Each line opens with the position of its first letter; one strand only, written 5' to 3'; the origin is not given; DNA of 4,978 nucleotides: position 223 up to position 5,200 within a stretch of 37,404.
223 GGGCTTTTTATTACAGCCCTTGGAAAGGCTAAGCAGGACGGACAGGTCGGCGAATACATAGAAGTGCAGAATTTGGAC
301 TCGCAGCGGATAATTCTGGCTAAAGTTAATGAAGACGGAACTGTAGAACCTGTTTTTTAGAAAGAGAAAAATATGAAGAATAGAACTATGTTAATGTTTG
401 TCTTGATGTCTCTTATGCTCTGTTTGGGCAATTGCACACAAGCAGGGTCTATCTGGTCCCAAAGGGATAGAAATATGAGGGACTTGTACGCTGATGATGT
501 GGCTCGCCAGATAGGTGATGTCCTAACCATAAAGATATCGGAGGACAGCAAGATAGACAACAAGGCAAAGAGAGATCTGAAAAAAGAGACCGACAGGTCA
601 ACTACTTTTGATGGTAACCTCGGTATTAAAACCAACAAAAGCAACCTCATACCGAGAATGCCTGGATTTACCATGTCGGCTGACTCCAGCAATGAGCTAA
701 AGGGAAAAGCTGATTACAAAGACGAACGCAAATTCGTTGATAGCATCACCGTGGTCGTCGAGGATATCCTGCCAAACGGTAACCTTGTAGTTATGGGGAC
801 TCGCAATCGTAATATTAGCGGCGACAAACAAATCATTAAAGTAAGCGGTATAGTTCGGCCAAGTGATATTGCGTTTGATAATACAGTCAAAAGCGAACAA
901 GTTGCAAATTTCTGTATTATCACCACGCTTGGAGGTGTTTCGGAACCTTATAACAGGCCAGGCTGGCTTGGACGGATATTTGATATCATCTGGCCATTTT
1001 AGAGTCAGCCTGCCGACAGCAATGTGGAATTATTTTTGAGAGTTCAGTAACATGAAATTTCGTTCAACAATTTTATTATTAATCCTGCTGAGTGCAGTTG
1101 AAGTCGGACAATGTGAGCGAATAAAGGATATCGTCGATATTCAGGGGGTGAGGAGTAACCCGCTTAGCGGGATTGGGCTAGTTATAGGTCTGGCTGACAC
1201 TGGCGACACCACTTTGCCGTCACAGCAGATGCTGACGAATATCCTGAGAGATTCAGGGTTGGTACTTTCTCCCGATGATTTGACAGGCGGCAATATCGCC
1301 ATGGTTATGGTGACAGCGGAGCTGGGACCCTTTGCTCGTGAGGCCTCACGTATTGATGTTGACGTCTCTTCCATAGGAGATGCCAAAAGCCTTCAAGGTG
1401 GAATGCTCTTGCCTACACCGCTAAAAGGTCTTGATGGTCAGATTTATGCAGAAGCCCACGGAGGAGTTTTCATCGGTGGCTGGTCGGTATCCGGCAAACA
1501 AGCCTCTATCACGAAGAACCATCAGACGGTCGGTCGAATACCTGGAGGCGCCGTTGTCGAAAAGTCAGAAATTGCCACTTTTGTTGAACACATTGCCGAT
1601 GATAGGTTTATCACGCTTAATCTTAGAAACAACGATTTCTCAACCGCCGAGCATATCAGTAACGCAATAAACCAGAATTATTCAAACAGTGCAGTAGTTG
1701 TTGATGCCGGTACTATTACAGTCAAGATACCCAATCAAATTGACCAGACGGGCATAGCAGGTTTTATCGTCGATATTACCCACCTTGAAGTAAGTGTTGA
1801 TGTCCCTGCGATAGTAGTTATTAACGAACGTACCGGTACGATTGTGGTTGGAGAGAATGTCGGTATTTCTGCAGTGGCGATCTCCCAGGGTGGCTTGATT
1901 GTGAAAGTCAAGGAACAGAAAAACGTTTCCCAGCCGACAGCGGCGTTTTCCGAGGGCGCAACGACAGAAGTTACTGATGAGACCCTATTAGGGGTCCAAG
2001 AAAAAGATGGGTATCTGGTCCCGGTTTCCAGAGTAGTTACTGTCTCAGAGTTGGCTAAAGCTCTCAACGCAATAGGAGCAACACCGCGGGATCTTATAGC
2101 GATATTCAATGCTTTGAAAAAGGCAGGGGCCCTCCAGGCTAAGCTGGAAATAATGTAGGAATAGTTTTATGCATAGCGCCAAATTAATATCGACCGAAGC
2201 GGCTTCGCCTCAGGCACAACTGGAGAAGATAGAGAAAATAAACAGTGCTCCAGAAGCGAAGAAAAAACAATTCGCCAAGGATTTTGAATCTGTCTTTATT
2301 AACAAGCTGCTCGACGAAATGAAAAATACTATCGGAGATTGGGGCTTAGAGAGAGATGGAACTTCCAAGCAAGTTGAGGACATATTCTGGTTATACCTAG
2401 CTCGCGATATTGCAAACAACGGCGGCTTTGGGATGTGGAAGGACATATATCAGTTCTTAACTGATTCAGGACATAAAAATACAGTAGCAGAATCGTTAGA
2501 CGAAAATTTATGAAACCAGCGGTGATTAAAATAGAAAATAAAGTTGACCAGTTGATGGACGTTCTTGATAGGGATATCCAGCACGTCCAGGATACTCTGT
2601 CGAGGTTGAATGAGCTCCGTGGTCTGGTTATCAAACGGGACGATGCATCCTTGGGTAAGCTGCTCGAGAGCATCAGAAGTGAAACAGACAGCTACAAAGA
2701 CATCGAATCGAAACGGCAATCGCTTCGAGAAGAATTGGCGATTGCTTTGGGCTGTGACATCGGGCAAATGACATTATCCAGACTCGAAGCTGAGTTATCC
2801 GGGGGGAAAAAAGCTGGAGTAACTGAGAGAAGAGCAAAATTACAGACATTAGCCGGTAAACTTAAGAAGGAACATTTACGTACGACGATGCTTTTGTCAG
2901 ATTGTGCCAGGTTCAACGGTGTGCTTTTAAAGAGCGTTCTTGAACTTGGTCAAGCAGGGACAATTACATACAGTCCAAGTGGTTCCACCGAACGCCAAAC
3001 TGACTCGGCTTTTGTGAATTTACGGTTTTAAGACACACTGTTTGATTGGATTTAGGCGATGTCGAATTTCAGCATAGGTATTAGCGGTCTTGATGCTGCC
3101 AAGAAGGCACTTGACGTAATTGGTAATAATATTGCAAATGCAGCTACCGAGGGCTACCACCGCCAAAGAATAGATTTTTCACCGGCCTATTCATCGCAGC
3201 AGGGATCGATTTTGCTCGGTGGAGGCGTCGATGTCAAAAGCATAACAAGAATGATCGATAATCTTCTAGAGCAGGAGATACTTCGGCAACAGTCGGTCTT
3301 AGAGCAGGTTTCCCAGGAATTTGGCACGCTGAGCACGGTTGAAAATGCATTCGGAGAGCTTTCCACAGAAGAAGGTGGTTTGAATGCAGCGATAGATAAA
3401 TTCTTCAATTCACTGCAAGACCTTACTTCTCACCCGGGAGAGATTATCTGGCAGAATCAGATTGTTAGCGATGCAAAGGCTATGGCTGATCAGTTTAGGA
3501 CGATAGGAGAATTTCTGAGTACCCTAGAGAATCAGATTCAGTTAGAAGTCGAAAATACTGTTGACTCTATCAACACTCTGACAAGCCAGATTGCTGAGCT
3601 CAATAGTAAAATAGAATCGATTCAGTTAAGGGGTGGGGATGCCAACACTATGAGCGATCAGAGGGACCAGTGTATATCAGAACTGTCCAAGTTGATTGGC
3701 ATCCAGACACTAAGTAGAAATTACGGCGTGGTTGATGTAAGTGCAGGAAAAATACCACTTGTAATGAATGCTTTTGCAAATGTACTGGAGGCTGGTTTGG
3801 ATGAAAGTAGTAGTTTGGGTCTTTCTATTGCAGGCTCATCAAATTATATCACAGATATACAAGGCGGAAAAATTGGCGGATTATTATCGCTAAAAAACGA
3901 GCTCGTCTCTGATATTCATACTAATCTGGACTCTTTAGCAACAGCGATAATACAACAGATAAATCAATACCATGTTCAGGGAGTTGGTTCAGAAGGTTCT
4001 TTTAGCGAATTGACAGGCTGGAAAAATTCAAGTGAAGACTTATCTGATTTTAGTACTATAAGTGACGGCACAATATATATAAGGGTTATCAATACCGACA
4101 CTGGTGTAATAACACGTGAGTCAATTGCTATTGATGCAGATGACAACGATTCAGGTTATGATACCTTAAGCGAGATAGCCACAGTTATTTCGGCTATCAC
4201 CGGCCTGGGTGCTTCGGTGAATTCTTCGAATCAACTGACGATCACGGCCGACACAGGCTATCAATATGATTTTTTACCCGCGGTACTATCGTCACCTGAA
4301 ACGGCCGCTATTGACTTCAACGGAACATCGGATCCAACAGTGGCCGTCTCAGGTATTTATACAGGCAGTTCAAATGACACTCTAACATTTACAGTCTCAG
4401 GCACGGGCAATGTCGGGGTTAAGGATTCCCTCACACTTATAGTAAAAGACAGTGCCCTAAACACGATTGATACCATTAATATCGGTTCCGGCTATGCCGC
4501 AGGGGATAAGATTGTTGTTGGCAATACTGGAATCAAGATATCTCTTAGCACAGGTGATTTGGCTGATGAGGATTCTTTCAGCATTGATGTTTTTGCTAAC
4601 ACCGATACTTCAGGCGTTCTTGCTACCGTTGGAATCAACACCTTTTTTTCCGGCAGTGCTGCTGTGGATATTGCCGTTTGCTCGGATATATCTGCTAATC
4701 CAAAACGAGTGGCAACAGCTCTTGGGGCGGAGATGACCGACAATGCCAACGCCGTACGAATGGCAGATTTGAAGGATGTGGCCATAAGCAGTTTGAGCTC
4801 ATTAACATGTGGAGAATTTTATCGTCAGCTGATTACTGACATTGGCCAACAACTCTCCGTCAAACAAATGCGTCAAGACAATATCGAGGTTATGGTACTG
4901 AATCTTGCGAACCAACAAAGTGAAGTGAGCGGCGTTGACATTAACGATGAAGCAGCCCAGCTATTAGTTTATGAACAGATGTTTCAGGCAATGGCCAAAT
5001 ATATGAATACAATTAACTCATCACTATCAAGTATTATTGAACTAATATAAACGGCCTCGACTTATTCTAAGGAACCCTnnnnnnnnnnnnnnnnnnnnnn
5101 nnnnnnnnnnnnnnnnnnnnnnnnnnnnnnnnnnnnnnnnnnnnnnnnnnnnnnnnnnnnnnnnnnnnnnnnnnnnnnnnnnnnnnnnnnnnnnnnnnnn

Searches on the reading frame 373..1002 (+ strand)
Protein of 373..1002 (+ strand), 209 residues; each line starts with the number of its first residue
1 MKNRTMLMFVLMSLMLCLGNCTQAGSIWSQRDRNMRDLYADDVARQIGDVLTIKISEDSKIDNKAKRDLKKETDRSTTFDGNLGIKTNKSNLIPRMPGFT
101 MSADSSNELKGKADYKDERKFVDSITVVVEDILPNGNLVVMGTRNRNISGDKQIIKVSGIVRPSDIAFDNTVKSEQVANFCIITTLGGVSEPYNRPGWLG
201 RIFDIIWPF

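Call 10: search_protein_families(library=pfam, proteins=[window:373-1002:+], max_evalue=0.001)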
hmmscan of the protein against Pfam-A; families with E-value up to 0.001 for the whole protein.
window:373-1002:+ (209 aa): 1 family
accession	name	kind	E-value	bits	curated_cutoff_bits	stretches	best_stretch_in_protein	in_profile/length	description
PF02107.21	FlgH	-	3e-44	151.1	27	1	23-208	3-172/172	Flagellar L-ring protein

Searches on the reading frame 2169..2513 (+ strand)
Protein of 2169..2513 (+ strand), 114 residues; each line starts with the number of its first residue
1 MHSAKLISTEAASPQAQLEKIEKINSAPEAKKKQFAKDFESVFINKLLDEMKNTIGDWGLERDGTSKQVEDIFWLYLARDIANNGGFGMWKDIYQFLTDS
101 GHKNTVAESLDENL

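Call 10: search_protein_families(library=pfam, proteins=[window:2169-2513:+], max_evalue=0.001)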
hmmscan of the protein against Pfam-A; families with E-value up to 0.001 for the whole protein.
window:2169-2513:+ (114 aa): 0 families

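Call 51: search_protein_families(library=ncbifam, proteins=[window:2169-2513:+], max_evalue=0.00001)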
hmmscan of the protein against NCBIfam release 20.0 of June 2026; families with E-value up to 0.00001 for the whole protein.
window:2169-2513:+ (114 aa): 2 families
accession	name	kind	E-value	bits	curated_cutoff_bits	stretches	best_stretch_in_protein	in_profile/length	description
NF009431.0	PRK12790.1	equivalog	3.4e-07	30.2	110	1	4-97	11-106/115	flagellar assembly peptidoglycan hydrolase FlgJ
TIGR02541.1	flagell_FlgJ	equivalog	5.5e-06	26.4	193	1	22-100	13-91/294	flagellar assembly peptidoglycan hydrolase FlgJ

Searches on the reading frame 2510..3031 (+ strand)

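Call 10: search_protein_families(library=pfam, proteins=[window:2510-3031:+], max_evalue=0.001)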
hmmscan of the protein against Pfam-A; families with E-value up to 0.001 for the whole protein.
window:2510-3031:+ (173 aa): 1 family
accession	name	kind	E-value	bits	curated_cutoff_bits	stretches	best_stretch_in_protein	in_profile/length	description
PF05130.17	FlgN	-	5.1e-09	37.1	30.5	1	12-161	3-146/147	FlgN protein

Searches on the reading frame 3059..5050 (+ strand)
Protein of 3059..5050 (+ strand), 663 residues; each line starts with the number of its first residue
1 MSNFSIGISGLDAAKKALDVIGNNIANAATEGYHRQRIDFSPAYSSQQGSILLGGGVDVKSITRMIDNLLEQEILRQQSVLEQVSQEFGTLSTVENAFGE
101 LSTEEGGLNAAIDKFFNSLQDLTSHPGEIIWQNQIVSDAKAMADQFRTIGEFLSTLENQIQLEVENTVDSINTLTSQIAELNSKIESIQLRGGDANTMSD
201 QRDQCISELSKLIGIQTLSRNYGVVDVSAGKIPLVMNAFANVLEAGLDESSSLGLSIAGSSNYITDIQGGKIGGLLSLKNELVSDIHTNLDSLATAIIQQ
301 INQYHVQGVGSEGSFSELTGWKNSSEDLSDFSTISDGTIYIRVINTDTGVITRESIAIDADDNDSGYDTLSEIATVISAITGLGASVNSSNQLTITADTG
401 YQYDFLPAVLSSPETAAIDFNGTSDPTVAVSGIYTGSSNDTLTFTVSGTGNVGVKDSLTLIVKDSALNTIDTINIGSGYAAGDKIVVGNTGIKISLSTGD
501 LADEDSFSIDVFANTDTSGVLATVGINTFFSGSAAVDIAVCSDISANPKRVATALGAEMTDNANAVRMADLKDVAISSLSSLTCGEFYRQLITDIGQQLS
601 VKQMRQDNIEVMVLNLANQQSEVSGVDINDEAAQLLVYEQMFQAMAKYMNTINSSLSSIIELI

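Call 10: search_protein_families(library=pfam, proteins=[window:3059-5050:+], max_evalue=0.001)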
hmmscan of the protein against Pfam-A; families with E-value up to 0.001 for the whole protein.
window:3059-5050:+ (663 aa): 3 families
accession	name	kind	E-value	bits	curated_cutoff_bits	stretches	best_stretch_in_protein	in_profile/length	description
PF22638.1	FlgK_D1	-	1.8e-49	168.9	28.6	1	91-314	1-227/233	Flagellar hook-associated protein FlgK helical domain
PF00460.25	Flg_bb_rod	-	1e-07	32.2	20.7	1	6-33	3-30/31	Flagella basal body rod protein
PF06429.18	Flg_bbr_C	-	5.5e-05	23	23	1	621-662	5-46/46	Flagellar basal body rod FlgEFG protein C-terminal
